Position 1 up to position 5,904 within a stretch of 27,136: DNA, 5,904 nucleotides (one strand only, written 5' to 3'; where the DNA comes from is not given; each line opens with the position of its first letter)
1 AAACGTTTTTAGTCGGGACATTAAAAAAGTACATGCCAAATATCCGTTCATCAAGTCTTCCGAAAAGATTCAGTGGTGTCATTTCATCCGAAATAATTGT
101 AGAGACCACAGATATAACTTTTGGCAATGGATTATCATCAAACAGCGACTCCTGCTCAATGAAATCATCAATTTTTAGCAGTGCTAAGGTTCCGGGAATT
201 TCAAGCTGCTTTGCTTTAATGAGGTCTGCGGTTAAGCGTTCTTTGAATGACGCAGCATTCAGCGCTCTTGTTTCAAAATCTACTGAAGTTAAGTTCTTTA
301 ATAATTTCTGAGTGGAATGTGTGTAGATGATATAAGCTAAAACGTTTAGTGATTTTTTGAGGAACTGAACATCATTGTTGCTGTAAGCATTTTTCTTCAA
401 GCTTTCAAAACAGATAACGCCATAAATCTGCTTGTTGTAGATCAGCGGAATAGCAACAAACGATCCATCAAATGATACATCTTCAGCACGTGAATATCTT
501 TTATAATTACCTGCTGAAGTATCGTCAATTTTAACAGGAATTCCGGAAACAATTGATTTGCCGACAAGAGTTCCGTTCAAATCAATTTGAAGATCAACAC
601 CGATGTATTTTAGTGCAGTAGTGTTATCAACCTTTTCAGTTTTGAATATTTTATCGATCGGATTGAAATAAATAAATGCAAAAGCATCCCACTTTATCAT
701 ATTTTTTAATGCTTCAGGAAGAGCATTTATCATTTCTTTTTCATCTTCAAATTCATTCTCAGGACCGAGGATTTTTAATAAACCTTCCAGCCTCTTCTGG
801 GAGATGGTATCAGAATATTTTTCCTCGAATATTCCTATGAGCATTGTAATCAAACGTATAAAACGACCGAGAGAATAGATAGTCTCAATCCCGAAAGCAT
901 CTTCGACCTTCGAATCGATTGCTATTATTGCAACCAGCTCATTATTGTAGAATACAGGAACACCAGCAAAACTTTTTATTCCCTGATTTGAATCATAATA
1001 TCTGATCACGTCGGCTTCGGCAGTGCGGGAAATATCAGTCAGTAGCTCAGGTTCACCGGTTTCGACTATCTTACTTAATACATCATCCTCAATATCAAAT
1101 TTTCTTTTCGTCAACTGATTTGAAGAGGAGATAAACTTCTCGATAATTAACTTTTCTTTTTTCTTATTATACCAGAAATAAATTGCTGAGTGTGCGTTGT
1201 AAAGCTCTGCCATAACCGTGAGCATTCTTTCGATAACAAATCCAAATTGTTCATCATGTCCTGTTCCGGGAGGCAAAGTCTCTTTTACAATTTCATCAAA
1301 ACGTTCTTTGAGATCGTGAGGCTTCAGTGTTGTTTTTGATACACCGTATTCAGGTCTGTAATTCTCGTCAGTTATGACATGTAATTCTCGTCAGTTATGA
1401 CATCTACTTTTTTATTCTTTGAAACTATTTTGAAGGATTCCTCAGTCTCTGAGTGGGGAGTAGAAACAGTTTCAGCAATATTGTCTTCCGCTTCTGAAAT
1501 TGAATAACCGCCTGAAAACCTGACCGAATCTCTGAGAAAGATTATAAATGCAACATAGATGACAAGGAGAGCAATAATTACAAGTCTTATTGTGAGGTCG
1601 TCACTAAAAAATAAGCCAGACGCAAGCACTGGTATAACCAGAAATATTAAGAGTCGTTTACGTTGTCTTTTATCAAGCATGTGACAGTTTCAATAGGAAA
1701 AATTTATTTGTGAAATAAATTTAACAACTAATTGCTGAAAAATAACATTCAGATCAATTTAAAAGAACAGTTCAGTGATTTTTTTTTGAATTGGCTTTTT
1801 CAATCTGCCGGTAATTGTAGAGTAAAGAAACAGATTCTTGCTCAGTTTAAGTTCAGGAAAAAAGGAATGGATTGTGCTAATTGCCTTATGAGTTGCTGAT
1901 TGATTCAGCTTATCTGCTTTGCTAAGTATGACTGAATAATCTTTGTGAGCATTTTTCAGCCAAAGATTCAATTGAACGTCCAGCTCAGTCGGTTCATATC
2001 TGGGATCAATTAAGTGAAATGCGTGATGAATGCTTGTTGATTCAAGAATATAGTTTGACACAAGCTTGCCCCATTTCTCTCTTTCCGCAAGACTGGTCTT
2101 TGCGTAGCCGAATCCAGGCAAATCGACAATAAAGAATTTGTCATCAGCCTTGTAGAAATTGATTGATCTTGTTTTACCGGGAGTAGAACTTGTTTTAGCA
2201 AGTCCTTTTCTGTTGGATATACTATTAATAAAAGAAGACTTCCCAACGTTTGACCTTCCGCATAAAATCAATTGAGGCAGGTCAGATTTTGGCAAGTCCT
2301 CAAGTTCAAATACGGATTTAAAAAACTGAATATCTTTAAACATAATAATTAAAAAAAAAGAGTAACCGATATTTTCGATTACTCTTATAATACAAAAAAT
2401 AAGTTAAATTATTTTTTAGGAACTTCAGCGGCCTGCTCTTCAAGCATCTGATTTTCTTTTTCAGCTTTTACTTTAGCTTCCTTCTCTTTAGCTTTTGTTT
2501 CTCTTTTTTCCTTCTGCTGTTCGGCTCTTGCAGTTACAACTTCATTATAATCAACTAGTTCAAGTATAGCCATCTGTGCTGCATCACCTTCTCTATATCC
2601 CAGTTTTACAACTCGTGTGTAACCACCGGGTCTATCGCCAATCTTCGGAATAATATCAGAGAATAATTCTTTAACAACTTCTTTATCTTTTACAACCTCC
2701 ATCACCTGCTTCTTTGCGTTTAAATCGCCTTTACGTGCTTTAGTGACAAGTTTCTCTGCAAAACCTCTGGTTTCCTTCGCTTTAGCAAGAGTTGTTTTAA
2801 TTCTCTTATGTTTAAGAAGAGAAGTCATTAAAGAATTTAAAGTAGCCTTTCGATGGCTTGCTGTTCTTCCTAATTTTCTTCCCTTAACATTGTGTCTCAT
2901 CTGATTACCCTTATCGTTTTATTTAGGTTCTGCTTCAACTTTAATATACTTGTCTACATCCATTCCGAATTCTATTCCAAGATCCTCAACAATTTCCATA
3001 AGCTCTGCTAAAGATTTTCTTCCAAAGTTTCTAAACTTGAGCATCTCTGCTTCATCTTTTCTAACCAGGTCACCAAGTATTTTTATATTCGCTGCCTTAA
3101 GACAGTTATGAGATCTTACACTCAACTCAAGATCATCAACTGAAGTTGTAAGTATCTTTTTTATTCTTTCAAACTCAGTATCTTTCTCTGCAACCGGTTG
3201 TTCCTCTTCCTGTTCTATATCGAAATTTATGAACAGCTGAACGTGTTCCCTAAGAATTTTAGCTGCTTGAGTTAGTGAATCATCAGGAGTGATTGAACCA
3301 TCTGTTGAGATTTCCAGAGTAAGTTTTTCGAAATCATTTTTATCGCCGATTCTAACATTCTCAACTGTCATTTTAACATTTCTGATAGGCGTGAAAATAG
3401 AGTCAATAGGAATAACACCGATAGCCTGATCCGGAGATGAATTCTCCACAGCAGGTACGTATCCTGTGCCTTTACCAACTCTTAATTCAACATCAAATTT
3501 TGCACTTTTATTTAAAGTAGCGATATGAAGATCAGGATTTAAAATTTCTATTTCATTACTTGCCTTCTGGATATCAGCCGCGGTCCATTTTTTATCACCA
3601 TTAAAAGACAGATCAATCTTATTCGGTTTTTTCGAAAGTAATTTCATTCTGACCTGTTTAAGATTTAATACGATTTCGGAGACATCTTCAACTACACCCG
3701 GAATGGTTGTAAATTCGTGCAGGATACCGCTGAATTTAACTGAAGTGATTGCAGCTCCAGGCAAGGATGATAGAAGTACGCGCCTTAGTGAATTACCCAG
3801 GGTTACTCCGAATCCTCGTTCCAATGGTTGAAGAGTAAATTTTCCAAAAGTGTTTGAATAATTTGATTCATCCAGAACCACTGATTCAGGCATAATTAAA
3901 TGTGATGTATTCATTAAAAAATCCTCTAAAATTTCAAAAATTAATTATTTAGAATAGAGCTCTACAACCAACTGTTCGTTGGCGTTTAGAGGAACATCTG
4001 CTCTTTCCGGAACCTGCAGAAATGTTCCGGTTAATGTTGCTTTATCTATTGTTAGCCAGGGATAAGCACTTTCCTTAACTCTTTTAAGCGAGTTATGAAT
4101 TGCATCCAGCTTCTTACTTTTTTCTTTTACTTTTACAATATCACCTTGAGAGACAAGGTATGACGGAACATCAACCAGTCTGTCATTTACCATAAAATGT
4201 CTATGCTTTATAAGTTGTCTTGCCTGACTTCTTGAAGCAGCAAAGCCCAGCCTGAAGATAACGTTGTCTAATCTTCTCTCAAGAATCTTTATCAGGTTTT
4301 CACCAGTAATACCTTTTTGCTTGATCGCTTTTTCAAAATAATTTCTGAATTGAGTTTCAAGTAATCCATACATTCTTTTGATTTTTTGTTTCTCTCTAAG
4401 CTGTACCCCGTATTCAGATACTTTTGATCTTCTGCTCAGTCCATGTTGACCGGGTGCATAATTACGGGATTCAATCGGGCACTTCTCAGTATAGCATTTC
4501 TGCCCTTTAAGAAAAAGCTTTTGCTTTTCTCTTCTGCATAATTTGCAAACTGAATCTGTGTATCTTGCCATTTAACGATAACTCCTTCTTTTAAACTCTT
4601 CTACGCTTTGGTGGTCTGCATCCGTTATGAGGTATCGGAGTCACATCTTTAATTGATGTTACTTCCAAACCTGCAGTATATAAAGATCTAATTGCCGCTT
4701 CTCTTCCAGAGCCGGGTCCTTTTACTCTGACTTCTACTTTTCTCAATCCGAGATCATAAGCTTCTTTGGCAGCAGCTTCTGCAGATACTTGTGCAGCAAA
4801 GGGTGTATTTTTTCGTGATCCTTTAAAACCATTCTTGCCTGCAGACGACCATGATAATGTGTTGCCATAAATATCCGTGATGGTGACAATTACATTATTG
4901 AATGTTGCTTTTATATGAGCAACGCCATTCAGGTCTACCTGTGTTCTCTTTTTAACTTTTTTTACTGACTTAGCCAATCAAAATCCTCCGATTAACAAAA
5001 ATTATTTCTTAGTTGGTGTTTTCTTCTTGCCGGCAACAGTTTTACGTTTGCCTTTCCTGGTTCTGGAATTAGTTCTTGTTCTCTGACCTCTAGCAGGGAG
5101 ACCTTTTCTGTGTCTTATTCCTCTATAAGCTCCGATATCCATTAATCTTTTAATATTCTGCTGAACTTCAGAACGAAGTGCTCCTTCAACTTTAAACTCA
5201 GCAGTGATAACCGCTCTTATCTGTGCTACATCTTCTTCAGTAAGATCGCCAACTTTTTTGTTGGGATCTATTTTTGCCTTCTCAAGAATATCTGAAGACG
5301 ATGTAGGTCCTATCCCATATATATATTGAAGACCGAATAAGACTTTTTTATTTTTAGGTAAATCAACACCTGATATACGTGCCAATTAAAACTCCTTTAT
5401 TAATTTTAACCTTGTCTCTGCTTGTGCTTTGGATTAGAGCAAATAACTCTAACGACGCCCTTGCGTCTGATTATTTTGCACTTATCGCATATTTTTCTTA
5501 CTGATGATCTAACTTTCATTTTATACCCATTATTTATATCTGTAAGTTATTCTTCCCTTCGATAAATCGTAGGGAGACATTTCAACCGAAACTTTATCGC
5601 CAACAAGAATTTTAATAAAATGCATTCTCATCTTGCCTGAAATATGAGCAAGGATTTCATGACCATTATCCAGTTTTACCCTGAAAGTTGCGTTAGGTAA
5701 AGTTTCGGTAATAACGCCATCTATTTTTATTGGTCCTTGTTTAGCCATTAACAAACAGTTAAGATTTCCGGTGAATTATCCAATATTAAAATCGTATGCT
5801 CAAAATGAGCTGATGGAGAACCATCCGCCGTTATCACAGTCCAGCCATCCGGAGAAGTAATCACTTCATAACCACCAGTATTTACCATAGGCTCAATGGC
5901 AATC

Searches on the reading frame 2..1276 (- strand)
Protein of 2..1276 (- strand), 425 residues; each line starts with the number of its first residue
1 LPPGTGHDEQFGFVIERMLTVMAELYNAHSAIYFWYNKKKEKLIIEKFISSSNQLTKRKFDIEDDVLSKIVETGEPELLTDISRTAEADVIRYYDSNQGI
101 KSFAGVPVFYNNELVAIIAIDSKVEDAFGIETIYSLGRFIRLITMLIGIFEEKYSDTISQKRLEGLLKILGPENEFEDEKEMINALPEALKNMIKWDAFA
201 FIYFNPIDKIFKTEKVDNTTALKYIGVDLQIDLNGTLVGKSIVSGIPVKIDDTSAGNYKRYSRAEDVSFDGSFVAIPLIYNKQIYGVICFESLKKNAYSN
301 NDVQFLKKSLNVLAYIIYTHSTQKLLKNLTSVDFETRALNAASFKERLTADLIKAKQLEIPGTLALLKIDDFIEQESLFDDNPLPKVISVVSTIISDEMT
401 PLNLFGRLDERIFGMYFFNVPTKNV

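Call 55: search_protein_families(library=pfam, proteins=[window:2-1276:-])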
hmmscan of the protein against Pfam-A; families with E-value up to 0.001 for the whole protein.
window:2-1276:- (425 aa): 3 families
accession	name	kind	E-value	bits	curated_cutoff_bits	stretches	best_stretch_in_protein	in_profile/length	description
PF13185.12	GAF_2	-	5e-20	72.5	28.6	2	178-308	3-126/136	GAF domain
PF01590.32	GAF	-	3.9e-14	53.8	22.4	2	230-309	47-125/133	GAF domain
PF13492.12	GAF_3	-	1e-07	32.9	27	1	262-309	72-119/129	GAF domain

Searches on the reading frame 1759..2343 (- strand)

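Call 55: search_protein_families(library=pfam, proteins=[window:1759-2343:-])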
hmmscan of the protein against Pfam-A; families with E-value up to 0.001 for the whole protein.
window:1759-2343:- (194 aa): 4 families
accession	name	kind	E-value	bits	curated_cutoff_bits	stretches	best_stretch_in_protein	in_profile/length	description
PF01926.29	MMR_HSR1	-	5.4e-19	68.8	21.9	1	26-142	3-113/113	50S ribosome-binding GTPase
PF03193.22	RsgA_GTPase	-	1.5e-07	31.8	30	1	25-79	109-169/174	RsgA GTPase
PF02421.24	FeoB_N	-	6.4e-07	29.5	27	1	25-151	3-123/156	Ferrous iron transport protein B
PF00350.29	Dynamin_N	-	7.8e-05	23.2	27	0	26-49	2-25/168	Dynamin family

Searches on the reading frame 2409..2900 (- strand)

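Call 55: search_protein_families(library=pfam, proteins=[window:2409-2900:-])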
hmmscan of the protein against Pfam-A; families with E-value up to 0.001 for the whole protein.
window:2409-2900:- (163 aa): 1 family
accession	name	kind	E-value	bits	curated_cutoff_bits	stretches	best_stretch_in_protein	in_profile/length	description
PF01196.24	Ribosomal_L17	-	5.1e-37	127.1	27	1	21-116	2-97/97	Ribosomal protein L17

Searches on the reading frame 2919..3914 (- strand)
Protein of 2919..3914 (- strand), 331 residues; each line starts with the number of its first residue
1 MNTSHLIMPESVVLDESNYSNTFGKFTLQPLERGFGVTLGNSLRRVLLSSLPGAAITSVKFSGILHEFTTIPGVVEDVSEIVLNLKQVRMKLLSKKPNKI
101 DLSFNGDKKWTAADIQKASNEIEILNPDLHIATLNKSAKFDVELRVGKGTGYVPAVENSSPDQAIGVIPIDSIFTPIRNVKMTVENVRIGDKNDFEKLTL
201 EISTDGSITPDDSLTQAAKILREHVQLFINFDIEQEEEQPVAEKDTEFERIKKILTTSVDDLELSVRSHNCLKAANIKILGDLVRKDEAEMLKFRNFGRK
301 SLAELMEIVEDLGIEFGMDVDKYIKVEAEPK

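Call 55: search_protein_families(library=pfam, proteins=[window:2919-3914:-])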
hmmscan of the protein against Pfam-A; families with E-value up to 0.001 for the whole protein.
window:2919-3914:- (331 aa): 3 families
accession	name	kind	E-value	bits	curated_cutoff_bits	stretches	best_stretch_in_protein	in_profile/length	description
PF01000.31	RNA_pol_A_bac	-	8.6e-31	107.1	33.9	1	59-175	1-119/119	RNA polymerase Rpb3/RpoA insert domain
PF01193.29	RNA_pol_L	-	2.3e-25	88.5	24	1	29-224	1-73/74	RNA polymerase Rpb3/Rpb11 dimerisation domain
PF03118.21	RNA_pol_A_CTD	-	5.9e-24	84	23.8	1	247-310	3-66/67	Bacterial RNA polymerase, alpha chain C terminal domain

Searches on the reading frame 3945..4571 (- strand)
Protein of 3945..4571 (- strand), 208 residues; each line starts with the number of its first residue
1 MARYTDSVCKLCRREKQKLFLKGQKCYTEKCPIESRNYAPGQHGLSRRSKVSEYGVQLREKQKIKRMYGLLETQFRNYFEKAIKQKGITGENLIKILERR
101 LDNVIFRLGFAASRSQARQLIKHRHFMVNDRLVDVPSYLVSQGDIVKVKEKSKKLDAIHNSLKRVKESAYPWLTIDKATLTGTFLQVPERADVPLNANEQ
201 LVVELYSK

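Call 55: search_protein_families(library=pfam, proteins=[window:3945-4571:-])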
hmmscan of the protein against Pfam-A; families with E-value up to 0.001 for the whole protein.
window:3945-4571:- (208 aa): 2 families
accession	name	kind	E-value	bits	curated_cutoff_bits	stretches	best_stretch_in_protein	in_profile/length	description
PF00163.24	Ribosomal_S4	-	1.9e-35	121.8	23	1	3-98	1-95/95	Ribosomal protein S4/S9 N-terminal domain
PF01479.30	S4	-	3.7e-18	65.4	22.8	1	99-146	1-48/48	S4 domain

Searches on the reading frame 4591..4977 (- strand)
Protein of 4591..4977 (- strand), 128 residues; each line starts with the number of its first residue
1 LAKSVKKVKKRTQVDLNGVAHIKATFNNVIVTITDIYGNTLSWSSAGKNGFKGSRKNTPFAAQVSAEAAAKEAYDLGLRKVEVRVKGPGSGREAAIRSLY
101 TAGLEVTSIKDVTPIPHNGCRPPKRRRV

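Call 55: search_protein_families(library=pfam, proteins=[window:4591-4977:-])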
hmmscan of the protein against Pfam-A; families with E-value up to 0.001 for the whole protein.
window:4591-4977:- (128 aa): 1 family
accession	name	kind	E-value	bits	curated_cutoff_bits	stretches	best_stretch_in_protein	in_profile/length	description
PF00411.24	Ribosomal_S11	-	3.9e-48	162.9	25.1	1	18-127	1-110/110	Ribosomal protein S11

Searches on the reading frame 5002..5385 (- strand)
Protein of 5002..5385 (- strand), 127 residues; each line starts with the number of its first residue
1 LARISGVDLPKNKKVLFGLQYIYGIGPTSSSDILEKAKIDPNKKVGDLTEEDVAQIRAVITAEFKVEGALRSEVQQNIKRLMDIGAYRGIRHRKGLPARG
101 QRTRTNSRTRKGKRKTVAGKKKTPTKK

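Call 55: search_protein_families(library=pfam, proteins=[window:5002-5385:-])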
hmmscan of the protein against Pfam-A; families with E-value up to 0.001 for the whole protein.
window:5002-5385:- (127 aa): 1 family
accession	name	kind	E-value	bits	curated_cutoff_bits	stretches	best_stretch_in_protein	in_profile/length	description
PF00416.27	Ribosomal_S13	-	1.5e-32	113.1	31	1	3-109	1-128/128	Ribosomal protein S13/S18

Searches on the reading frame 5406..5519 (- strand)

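Call 55: search_protein_families(library=pfam, proteins=[window:5406-5519:-])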
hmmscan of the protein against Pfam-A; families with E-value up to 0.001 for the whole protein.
window:5406-5519:- (37 aa): 1 family
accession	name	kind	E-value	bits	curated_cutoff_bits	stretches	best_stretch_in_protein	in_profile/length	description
PF00444.23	Ribosomal_L36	-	1.3e-20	73.7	26.1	1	1-37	1-38/38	Ribosomal protein L36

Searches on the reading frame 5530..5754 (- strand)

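Call 55: search_protein_families(library=pfam, proteins=[window:5530-5754:-])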
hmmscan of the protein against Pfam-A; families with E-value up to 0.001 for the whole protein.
window:5530-5754:- (74 aa): 1 family
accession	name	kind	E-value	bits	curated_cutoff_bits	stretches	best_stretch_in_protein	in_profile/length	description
PF01176.25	eIF-1a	-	3.6e-28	97.4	30.2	1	10-72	2-64/64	Translation initiation factor 1A / IF-1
